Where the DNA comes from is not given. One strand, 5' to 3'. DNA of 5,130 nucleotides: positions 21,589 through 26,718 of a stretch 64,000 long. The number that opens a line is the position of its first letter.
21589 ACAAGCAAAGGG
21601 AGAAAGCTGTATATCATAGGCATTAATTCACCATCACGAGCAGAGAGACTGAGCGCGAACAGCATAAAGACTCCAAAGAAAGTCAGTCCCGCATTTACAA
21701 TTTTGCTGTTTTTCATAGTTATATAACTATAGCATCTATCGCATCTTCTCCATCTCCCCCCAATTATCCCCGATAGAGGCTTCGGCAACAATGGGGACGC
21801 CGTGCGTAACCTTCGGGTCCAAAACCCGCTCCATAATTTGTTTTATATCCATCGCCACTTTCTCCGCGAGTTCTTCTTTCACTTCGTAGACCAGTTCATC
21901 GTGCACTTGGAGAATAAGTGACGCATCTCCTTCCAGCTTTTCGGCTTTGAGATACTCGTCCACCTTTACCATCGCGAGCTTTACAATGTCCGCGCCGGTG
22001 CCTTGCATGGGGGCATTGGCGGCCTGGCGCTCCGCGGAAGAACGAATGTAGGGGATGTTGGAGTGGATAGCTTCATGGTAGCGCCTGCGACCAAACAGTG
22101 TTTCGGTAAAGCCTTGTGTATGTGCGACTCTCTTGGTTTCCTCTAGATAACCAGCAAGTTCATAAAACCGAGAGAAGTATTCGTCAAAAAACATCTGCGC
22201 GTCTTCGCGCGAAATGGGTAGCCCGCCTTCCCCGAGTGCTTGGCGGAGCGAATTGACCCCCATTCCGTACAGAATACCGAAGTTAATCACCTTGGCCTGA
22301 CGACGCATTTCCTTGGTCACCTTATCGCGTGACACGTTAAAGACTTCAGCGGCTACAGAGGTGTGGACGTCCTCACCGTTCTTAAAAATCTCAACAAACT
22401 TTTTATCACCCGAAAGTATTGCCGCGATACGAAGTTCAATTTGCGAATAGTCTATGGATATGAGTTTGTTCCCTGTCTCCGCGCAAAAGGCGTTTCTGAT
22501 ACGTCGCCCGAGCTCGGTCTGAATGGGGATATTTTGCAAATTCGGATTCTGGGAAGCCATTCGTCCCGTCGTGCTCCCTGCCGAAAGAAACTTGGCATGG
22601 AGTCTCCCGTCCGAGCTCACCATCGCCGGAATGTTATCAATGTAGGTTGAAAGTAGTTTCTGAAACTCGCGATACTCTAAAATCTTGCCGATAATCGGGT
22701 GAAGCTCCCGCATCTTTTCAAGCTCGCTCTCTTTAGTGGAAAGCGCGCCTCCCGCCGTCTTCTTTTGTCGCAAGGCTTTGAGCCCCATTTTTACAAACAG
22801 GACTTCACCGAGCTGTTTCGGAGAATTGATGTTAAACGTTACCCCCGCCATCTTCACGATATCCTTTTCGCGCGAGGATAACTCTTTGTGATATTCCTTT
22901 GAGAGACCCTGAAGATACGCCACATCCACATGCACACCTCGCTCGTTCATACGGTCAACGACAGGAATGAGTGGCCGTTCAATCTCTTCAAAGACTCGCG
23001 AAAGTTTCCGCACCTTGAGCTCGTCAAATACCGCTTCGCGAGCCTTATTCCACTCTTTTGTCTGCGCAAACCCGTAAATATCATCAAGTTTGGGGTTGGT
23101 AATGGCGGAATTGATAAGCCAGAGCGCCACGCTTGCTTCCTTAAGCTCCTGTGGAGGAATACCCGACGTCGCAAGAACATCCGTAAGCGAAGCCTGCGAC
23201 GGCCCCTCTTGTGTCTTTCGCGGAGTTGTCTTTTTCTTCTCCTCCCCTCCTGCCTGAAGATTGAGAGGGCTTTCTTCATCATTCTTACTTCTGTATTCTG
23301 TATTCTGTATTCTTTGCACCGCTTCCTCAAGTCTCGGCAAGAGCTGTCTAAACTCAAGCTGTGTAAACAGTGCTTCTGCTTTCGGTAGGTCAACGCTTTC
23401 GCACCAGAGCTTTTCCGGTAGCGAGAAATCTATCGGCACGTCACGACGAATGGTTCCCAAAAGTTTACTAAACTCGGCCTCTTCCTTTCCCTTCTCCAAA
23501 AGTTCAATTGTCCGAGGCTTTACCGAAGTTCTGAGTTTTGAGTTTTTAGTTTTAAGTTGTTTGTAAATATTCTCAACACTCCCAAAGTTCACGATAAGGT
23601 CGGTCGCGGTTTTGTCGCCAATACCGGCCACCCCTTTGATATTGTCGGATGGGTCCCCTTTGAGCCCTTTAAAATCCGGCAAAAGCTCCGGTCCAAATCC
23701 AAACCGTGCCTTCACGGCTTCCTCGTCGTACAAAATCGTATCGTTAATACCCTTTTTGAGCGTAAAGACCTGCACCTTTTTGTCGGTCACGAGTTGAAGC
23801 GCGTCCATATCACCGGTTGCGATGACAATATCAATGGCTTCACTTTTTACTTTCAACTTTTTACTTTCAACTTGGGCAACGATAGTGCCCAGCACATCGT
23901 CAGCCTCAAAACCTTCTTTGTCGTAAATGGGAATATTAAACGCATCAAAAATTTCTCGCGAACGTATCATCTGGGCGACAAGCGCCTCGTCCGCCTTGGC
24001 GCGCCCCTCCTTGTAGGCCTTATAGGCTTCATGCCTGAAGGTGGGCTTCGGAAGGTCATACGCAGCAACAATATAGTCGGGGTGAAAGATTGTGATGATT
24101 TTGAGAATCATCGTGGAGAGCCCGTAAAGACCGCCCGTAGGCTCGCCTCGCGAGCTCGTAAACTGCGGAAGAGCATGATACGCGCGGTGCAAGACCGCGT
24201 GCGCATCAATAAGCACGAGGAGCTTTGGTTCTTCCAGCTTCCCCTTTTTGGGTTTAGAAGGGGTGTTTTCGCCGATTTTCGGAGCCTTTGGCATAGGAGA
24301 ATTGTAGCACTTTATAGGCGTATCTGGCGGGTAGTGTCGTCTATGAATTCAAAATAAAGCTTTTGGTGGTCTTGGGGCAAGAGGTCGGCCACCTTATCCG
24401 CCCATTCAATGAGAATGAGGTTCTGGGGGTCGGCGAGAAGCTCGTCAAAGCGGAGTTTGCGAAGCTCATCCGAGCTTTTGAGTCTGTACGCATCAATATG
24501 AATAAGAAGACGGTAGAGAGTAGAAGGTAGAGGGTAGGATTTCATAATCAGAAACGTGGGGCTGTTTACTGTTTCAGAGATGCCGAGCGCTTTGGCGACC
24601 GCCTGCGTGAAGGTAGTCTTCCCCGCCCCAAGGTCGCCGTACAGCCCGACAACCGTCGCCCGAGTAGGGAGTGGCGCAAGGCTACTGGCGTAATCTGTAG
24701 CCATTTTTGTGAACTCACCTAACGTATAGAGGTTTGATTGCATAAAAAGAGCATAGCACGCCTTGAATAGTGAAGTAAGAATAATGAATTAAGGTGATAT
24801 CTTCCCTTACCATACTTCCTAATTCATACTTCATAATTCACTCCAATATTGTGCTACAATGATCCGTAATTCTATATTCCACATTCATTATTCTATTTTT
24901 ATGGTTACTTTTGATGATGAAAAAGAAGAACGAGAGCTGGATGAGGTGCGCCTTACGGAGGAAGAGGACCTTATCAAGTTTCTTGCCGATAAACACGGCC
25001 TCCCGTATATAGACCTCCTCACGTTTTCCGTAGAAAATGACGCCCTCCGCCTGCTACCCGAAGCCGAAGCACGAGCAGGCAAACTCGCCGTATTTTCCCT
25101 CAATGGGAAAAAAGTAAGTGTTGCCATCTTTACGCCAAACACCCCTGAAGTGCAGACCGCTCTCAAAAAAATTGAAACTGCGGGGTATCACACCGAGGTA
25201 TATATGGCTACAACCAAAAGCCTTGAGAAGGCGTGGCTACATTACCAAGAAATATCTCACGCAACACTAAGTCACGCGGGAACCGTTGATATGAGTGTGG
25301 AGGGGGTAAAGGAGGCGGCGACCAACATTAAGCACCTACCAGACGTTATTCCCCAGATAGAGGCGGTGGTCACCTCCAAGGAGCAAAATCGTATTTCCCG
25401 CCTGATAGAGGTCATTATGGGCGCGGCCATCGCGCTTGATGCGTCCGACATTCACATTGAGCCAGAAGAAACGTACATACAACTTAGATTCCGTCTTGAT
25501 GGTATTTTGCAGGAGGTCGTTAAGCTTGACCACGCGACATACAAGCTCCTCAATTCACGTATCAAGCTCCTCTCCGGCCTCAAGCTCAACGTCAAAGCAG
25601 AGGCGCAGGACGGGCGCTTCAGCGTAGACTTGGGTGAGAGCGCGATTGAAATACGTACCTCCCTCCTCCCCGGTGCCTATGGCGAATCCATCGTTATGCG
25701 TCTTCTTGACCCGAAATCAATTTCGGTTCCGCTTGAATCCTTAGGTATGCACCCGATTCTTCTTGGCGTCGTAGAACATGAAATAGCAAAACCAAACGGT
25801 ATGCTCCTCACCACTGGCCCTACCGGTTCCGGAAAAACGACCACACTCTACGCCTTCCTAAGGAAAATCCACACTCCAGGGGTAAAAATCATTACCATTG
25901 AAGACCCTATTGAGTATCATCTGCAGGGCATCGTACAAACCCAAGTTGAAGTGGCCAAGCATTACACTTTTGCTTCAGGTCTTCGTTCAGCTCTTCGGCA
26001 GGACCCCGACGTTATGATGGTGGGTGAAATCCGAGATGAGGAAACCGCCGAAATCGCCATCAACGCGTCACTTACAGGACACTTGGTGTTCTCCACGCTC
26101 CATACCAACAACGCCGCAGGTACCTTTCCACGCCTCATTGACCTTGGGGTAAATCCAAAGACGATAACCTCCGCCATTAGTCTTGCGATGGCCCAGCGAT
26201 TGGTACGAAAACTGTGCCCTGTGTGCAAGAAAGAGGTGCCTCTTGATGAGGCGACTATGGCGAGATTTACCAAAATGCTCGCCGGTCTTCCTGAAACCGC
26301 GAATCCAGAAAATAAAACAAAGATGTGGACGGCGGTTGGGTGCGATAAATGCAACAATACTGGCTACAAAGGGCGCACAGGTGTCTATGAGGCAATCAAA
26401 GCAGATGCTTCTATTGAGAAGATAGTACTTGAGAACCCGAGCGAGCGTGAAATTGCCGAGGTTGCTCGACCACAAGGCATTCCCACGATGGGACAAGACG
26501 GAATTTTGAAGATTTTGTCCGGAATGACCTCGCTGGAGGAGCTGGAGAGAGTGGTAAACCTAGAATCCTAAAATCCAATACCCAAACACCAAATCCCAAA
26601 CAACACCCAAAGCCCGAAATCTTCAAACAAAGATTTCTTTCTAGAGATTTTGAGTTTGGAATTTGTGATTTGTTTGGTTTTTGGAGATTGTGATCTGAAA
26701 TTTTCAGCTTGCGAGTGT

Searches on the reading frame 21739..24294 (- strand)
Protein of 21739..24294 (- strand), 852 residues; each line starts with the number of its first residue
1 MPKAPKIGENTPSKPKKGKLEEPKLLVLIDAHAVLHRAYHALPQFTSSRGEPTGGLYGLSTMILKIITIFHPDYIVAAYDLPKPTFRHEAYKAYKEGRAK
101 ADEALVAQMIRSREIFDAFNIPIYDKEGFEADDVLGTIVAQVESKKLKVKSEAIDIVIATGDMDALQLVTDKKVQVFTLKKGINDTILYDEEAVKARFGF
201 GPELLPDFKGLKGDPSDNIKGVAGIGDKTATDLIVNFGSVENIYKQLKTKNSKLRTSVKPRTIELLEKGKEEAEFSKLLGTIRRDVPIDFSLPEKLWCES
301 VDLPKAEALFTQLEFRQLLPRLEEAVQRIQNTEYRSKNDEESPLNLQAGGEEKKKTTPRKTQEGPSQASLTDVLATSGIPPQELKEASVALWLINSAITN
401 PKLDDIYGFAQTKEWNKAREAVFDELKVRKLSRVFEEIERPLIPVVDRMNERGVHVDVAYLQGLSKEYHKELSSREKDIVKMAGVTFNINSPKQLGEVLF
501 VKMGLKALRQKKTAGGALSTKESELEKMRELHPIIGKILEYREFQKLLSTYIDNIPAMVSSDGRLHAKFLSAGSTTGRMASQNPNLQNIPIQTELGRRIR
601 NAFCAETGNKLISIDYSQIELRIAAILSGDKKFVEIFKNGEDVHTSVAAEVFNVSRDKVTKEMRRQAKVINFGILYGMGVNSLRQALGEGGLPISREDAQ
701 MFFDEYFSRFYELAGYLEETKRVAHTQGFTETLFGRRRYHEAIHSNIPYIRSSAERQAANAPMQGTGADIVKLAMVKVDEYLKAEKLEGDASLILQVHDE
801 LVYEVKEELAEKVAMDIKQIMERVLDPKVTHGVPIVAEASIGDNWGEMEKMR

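Call 40: search_protein_families(library=pfam, proteins=[window:21739-24294:-], max_evalue=0.0001)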
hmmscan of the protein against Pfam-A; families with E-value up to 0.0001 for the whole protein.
window:21739-24294:- (852 aa): 3 families
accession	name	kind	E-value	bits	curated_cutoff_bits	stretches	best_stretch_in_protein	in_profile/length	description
PF00476.26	DNA_pol_A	-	4.4e-137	457.5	34.3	1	459-847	2-381/381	DNA polymerase family A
PF02739.22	5_3_exonuc_N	-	1.4e-45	155.4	34.3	1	26-199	2-164/164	5'-3' exonuclease, N-terminal resolvase-like domain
PF01367.25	5_3_exonuc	-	2.4e-24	86.1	40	1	202-294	3-88/97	5'-3' exonuclease, C-terminal SAM fold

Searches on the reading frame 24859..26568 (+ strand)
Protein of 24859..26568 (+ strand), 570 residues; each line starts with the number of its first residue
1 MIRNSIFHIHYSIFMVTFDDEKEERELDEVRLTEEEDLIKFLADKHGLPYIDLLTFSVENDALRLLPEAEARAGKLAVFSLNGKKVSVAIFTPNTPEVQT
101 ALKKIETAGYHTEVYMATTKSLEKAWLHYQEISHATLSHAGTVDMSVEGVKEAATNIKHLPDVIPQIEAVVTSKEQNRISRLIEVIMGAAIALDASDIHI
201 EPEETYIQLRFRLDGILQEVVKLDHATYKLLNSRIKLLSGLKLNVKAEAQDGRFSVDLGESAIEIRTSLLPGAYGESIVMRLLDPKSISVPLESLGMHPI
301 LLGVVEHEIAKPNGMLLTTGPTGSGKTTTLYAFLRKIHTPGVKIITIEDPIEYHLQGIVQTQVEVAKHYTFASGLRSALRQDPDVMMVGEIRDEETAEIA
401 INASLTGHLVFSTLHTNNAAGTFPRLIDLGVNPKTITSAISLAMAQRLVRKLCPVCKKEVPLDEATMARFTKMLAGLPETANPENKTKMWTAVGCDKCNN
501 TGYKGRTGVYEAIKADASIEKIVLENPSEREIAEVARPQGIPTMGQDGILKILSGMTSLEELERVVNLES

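Call 40: search_protein_families(library=pfam, proteins=[window:24859-26568:+], max_evalue=0.0001)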
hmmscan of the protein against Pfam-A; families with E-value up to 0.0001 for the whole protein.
window:24859-26568:+ (570 aa): 2 families
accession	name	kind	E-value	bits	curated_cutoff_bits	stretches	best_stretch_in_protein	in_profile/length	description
PF00437.27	T2SSE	-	5e-122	407.6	24.9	1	174-564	3-370/370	Type II/IV secretion system protein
PF05157.20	MshEN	-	7.6e-07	29.5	23.1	1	46-132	1-86/90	MshEN domain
